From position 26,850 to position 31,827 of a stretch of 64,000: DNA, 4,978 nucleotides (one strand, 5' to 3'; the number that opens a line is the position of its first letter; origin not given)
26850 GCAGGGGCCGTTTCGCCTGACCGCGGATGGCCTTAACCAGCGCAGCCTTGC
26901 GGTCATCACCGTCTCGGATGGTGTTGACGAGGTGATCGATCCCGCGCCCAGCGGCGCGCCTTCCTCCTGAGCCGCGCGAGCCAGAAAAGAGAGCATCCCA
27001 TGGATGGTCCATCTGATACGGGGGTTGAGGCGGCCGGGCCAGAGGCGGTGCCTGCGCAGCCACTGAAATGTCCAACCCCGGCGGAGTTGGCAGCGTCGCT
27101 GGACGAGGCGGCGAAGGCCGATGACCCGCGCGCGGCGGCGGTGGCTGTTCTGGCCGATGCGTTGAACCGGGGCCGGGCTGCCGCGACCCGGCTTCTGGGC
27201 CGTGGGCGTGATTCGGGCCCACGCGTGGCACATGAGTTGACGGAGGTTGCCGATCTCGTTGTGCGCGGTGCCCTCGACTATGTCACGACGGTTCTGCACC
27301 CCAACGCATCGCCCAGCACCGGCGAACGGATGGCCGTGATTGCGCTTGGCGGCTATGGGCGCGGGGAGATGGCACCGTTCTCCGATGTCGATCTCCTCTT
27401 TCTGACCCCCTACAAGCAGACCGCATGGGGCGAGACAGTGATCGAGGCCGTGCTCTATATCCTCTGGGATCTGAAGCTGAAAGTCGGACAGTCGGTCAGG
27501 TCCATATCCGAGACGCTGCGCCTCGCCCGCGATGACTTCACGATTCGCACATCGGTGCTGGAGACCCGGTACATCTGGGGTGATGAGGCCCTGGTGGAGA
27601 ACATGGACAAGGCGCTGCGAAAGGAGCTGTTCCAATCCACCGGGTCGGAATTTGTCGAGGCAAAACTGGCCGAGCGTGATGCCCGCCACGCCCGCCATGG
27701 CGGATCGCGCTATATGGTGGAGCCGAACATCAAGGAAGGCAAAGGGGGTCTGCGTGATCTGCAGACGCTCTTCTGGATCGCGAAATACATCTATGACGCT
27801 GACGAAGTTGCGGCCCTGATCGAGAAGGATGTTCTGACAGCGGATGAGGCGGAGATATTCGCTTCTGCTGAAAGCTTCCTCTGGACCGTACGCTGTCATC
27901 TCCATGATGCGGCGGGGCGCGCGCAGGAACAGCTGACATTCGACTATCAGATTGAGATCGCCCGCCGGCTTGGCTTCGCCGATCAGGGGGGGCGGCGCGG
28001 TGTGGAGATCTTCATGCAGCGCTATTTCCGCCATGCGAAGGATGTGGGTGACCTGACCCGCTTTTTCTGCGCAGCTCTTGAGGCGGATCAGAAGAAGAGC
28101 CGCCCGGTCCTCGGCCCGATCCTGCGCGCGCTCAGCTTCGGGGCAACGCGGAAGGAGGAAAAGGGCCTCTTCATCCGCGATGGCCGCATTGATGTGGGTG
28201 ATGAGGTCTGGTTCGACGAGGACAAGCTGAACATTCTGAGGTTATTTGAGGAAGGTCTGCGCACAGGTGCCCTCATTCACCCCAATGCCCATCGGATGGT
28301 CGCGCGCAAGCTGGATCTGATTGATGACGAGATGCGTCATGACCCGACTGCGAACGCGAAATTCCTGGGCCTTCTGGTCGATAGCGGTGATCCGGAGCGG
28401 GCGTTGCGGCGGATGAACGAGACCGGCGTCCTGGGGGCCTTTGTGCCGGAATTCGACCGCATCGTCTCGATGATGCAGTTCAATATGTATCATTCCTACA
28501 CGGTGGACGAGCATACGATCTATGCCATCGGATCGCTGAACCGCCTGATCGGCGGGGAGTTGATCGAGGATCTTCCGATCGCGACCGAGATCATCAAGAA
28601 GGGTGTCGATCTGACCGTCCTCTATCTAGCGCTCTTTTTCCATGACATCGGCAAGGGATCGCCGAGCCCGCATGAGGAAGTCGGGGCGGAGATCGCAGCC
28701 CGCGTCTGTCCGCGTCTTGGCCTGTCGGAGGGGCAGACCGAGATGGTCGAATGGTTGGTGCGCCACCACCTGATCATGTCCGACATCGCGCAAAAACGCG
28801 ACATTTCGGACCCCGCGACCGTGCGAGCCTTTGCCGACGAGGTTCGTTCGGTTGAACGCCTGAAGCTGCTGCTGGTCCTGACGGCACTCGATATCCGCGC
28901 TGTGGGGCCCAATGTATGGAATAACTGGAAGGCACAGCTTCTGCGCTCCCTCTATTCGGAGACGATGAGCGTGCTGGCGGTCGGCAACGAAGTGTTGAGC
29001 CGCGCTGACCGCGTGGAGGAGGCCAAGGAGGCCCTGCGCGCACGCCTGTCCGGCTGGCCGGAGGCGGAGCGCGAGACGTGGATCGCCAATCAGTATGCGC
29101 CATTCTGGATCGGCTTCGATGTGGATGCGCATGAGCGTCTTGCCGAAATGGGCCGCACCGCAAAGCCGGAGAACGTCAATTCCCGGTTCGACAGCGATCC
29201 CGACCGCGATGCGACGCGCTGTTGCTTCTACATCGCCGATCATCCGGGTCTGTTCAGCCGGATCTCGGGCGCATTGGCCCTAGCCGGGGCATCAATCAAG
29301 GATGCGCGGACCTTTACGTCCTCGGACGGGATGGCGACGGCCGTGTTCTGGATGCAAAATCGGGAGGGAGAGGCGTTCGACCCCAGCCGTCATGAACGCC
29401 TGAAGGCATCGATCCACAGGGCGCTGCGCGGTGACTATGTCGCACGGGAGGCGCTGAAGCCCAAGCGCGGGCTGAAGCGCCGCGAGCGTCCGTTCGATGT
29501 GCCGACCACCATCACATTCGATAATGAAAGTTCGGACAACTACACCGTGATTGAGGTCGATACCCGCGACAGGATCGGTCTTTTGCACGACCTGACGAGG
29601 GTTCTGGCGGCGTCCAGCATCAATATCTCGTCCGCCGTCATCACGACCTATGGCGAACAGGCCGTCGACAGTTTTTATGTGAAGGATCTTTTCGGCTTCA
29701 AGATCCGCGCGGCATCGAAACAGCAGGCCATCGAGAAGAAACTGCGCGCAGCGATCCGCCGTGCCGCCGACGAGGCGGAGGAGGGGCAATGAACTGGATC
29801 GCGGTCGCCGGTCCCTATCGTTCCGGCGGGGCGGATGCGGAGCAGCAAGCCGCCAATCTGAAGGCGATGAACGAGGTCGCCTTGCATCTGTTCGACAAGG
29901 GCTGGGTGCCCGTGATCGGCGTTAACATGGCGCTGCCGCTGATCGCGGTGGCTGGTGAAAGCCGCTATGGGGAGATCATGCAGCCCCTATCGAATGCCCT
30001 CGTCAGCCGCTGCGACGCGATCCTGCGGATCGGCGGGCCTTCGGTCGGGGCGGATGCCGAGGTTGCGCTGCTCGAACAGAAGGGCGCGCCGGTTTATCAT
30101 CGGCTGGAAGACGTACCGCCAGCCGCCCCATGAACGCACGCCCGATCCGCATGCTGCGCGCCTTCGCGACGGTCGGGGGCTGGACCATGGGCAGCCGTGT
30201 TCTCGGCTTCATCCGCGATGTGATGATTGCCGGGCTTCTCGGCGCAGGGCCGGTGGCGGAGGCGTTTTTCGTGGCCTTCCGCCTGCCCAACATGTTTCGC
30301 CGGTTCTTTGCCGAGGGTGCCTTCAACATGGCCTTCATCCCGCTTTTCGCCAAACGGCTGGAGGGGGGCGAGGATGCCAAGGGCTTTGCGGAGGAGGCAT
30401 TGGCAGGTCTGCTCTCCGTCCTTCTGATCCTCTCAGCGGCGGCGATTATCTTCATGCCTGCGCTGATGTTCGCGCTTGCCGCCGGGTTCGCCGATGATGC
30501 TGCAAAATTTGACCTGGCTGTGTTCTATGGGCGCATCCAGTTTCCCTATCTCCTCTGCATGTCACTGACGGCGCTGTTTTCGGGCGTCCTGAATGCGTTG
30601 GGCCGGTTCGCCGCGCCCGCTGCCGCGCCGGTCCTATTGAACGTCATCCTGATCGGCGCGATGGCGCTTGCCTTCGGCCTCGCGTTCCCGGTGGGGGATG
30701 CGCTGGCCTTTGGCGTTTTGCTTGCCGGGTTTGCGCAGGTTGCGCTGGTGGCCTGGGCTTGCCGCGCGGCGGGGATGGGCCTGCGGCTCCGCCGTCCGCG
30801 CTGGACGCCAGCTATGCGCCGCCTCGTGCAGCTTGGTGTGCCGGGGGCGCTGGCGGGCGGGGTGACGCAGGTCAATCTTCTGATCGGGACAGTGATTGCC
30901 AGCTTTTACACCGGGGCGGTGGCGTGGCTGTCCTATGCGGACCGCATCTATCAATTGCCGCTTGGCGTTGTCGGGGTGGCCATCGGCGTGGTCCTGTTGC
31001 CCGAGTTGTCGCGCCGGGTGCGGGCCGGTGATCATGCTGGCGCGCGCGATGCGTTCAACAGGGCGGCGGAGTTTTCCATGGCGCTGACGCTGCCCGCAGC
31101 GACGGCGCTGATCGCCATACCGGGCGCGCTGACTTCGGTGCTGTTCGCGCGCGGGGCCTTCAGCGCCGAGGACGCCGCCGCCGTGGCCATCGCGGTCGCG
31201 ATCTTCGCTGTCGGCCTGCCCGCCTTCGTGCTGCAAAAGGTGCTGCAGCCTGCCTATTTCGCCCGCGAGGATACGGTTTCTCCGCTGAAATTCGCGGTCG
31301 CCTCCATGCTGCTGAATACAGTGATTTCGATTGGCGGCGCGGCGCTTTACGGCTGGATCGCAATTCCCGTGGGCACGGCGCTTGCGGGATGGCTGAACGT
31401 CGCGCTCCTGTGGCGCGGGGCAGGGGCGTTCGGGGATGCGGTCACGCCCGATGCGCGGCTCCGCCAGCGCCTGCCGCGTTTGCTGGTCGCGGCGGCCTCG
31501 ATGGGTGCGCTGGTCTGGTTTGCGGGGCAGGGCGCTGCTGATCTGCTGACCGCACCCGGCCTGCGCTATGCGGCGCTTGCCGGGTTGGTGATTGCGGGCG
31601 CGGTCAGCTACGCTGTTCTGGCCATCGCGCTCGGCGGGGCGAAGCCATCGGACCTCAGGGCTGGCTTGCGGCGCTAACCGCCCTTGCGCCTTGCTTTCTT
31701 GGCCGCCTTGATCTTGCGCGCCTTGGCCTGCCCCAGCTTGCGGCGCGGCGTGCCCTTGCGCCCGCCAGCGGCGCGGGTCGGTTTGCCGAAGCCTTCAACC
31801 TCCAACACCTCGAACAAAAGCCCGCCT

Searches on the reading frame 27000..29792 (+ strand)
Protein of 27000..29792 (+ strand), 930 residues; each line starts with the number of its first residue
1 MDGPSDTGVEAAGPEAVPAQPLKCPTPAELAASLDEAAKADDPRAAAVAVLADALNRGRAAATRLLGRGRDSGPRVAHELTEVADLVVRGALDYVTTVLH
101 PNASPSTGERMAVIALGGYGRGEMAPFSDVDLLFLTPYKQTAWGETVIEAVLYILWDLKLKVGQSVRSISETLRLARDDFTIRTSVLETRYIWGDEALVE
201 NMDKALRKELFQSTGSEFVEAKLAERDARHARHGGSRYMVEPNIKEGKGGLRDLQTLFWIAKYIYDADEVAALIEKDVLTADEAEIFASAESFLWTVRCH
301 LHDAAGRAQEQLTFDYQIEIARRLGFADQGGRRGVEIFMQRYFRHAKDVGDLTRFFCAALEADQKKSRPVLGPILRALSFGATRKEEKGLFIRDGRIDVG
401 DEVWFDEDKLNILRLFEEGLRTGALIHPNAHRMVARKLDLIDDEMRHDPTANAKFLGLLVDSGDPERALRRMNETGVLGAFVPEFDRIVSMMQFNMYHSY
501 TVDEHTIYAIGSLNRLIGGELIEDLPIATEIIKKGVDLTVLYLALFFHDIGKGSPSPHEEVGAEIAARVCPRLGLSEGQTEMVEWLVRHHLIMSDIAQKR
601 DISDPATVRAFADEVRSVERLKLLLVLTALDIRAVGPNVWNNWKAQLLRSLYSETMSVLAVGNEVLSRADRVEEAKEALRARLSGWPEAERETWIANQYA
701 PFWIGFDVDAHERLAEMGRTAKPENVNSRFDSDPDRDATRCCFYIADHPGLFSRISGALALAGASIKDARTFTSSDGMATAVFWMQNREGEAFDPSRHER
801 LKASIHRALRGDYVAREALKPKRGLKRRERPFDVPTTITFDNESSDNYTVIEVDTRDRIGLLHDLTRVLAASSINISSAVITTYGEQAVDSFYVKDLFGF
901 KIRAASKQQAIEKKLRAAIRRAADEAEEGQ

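Call 64: search_protein_families(library=pfam, proteins=[window:27000-29792:+], max_evalue=0.0001)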
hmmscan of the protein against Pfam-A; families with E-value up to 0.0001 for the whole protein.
window:27000-29792:+ (930 aa): 6 families
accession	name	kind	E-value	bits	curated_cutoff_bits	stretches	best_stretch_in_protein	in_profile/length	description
PF08335.16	GlnD_UR_UTase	-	3.8e-47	160.3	21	1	218-354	2-138/141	GlnD PII-uridylyltransferase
PF01842.31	ACT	-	4.3e-14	52.4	27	2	849-896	1-42/66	ACT domain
PF01966.28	HD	-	5.6e-11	43.2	22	1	535-614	21-112/116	HD domain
PF24931.1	ACT_ACR9_3rd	-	1.6e-08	34.9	27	1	837-920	1-85/98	ACR9-like, ACT-like domain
PF13291.12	ACT_4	-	2.7e-06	28.4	27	0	850-883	8-41/80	ACT domain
PF03710.21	GlnE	-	1.2e-05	25.3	24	1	75-146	88-166/252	Glutamate-ammonia ligase adenylyltransferase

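Call 71: find_homologous_proteins(query=window:27000-29789:+, max_evalue=1e-50)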
Query window:27000-29789:+ (930 aa): 8000 proteins with E <= 1e-50 among 8000 candidates; the best 120 are listed.
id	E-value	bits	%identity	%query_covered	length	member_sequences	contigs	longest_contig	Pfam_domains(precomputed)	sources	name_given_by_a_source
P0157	0.0e+0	2091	100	100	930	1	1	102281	PF27444.1,PF08335.17,PF01966.29,PF03710.22,PF24931.2,PF26956.1,PF13291.13,PF01842.32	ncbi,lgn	ncbi:MAG: [protein-PII] uridylyltransferase [Pseudomonadota bacterium]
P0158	0.0e+0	1704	82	94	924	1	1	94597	PF27444.1,PF08335.17,PF01966.29,PF03710.22,PF24931.2,PF26956.1,PF22629.3,PF13291.13,PF01842.32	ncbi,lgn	-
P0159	0.0e+0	1563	85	87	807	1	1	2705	PF27444.1,PF08335.17,PF01966.29,PF24931.2,PF26956.1,PF01842.32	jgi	jgi:[protein-PII] uridylyltransferase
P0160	0.0e+0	1542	77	93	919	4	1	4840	PF27444.1,PF08335.17,PF01966.29,PF24931.2,PF13291.13,PF01842.32,PF01909.30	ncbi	-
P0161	0.0e+0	1538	73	99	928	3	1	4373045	PF27444.1,PF08335.17,PF01966.29,PF24931.2,PF01842.32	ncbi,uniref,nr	ncbi:[protein-PII] uridylyltransferase [Pikeienuella piscinae]|uniref:Bifunctional uridylyltransfera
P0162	0.0e+0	1536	76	92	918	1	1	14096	PF27444.1,PF08335.17,PF01966.29,PF24931.2,PF26956.1,PF01842.32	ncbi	ncbi:MAG: [protein-PII] uridylyltransferase [Pikeienuella sp.]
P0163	0.0e+0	1533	75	96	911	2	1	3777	PF27444.1,PF08335.17,PF01966.29,PF24931.2,PF26956.1,PF01842.32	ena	-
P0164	0.0e+0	1526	72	98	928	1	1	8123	PF27444.1,PF08335.17,PF01966.29,PF24931.2,PF26956.1,PF13291.13,PF01842.32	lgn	-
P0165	0.0e+0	1525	75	94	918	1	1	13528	PF27444.1,PF08335.17,PF01966.29,PF24931.2,PF26956.1,PF13291.13,PF01842.32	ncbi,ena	-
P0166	0.0e+0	1514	74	97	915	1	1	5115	PF27444.1,PF08335.17,PF01966.29,PF24931.2,PF26956.1,PF01842.32,PF01909.30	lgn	-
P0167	0.0e+0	1511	72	98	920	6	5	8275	PF27444.1,PF08335.17,PF01966.29,PF24931.2,PF26956.1,PF13291.13,PF01842.32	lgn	-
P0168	0.0e+0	1504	74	95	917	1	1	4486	PF27444.1,PF08335.17,PF01966.29,PF24931.2,PF26956.1,PF13291.13,PF01842.32,PF01909.30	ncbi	ncbi:MAG: [protein-PII] uridylyltransferase [Pseudomonadota bacterium]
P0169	0.0e+0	1497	73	98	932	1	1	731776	PF27444.1,PF08335.17,PF01966.29,PF24931.2,PF26956.1,PF01842.32,PF01909.30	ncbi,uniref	ncbi:[protein-PII] uridylyltransferase [Pikeienuella sp. HZG-20]|uniref:[protein-PII] uridylyltransf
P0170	0.0e+0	1467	73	95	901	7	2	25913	PF27444.1,PF08335.17,PF01966.29,PF24931.2,PF26956.1,PF01842.32,PF01909.30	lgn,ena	-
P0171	0.0e+0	1464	72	94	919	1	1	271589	PF27444.1,PF08335.17,PF01966.29,PF24931.2,PF26956.1,PF01842.32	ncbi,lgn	ncbi:MAG: [protein-PII] uridylyltransferase [Pseudomonadota bacterium]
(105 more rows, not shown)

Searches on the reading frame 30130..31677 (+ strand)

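Call 64: search_protein_families(library=pfam, proteins=[window:30130-31677:+], max_evalue=0.0001)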
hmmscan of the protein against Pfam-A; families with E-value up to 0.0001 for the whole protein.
window:30130-31677:+ (515 aa): 2 families
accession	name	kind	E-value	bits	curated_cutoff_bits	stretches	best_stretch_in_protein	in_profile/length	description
PF03023.19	MurJ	-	1.8e-102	343.7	27.4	1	33-465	1-432/451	Lipid II flippase MurJ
PF13440.11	Polysacc_synt_3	-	3.1e-06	27.1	23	1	140-340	91-285/293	Polysaccharide biosynthesis protein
